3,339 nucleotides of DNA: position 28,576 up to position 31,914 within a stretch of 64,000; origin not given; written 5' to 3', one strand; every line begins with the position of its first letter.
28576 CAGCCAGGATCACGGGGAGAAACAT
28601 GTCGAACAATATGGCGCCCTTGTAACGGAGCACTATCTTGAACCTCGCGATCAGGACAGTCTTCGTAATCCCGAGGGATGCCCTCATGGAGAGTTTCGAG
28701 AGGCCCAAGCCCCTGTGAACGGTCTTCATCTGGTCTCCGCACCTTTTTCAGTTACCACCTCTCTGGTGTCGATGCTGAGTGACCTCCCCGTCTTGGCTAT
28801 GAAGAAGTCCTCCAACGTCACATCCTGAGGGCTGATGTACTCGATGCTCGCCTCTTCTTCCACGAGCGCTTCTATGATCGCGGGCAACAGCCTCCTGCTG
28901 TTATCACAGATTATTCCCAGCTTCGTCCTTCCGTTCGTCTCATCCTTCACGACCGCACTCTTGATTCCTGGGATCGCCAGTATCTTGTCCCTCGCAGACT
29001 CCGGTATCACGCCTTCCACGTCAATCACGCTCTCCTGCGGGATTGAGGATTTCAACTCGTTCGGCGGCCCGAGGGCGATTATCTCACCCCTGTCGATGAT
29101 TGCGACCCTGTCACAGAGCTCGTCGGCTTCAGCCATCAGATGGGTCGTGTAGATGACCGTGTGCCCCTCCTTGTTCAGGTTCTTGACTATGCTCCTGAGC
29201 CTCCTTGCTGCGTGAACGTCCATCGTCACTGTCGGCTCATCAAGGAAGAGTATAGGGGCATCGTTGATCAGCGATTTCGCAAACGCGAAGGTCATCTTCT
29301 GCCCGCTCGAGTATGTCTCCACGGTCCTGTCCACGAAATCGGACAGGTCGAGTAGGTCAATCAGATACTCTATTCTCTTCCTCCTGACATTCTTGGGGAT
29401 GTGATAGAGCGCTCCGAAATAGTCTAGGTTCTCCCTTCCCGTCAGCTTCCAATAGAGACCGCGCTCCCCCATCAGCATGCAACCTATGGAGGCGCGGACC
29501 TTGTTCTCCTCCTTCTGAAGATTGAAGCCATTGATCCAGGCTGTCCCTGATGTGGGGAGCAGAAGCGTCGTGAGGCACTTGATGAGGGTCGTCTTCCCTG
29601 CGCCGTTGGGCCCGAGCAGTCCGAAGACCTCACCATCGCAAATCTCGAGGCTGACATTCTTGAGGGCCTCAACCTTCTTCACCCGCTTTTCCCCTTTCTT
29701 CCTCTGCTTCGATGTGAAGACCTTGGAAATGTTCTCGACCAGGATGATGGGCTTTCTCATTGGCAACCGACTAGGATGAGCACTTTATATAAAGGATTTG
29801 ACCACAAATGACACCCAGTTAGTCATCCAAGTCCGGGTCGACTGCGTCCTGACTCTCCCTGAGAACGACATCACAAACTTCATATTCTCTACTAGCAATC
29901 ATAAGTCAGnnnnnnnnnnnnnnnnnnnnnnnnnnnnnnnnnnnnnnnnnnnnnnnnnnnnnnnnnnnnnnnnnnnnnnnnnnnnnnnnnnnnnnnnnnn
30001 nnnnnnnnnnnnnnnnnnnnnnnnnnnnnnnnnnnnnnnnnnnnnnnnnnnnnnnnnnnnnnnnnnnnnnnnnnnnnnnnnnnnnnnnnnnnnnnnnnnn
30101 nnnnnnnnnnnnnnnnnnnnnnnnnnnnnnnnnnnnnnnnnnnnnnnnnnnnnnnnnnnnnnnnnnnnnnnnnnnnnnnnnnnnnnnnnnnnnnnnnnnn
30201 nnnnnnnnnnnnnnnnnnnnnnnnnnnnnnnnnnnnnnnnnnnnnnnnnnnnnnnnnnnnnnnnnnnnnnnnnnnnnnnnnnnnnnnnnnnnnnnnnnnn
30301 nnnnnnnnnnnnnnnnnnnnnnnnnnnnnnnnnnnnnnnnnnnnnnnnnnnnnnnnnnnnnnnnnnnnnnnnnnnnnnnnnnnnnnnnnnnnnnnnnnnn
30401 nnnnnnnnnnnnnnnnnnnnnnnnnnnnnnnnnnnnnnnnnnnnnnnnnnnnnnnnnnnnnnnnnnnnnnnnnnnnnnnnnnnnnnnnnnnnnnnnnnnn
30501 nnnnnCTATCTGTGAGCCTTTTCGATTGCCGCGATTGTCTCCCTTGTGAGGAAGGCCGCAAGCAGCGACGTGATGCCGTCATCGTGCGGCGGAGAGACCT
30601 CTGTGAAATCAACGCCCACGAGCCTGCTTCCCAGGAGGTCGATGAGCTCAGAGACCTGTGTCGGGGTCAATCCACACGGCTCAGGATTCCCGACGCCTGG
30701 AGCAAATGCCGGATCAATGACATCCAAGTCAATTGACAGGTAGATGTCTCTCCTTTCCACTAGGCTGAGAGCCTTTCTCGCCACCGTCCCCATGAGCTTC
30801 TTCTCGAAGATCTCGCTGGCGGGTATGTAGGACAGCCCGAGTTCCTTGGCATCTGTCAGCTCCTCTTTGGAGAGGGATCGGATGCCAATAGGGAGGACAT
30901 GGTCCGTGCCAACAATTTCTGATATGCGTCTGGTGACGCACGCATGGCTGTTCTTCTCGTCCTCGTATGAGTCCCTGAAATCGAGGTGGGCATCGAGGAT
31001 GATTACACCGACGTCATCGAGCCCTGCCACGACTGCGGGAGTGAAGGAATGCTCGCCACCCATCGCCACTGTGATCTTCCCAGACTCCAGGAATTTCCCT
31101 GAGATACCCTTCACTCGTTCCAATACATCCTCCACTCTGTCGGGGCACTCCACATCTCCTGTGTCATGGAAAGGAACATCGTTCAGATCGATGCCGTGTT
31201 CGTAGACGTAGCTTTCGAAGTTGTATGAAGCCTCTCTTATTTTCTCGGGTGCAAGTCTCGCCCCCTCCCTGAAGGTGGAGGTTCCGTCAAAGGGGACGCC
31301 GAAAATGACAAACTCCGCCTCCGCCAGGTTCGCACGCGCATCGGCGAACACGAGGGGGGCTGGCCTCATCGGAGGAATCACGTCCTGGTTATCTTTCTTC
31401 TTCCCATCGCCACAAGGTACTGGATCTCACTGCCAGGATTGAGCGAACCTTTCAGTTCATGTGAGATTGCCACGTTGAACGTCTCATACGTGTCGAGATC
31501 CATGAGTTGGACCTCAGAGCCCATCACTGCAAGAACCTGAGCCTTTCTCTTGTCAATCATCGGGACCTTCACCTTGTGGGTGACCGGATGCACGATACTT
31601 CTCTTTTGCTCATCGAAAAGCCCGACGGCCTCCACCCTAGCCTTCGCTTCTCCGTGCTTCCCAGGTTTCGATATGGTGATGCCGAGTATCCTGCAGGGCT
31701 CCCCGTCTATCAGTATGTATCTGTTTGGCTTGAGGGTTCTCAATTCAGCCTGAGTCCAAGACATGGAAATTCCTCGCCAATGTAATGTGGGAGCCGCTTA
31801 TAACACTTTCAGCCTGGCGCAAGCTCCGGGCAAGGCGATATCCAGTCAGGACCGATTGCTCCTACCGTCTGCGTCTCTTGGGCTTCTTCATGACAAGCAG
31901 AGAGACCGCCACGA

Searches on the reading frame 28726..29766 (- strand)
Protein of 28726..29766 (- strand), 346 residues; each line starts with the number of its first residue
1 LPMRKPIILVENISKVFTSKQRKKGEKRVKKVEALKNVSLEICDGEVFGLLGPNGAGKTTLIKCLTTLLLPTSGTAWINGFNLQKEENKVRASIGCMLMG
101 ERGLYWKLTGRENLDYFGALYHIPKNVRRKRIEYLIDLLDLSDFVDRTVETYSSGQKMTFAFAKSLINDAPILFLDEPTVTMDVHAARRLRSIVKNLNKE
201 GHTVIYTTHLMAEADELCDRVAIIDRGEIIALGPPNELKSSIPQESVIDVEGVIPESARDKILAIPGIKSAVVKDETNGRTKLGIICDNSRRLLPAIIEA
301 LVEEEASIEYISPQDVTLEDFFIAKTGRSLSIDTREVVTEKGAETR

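Call 8: search_protein_families(library=pfam, proteins=[window:28726-29766:-])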
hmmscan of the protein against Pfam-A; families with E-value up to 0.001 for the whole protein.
window:28726-29766:- (346 aa): 7 families
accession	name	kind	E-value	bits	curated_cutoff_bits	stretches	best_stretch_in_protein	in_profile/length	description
PF00005.33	ABC_tran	-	9.6e-28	97.9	25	1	35-179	1-136/137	ABC transporter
PF13304.12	AAA_21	-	6.3e-15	56.4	27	1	116-210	170-299/304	AAA domain, putative AbiEii toxin, Type IV TA system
PF13732.12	DrrA1-3_C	-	1.4e-05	26.1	27.4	1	233-326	1-81/81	ATP-binding protein DrrA1-3-like, C-terminal domain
PF03215.21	Rad17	-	2.2e-05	24.9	23.8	1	28-93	27-92/186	Rad17 P-loop domain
PF13476.12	AAA_23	-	5.1e-05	24.4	27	1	36-69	11-43/201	AAA domain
PF13555.12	AAA_29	-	5.5e-05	23.3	27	1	47-73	24-50/61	P-loop containing region of AAA domain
PF02463.25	SMC_N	-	0.00019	21.4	40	0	157-212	142-203/220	RecF/RecN/SMC N terminal domain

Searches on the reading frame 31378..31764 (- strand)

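Call 8: search_protein_families(library=pfam, proteins=[window:31378-31764:-])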
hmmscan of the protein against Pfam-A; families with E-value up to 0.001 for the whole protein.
window:31378-31764:- (128 aa): 3 families
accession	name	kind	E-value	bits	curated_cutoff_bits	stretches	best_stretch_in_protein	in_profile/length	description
PF21485.3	IF5A-like_N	-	3.1e-14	53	27.1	1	10-63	10-63/63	Translation initiation factor 5A-like, N-terminal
PF01287.26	eIF-5a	-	2.1e-06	28.2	24.2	1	70-127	2-67/69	Eukaryotic elongation factor 5A hypusine, DNA-binding OB fold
PF08207.18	EFP_N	-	0.00045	20.6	23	1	11-40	5-33/58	Elongation factor P (EF-P) KOW-like domain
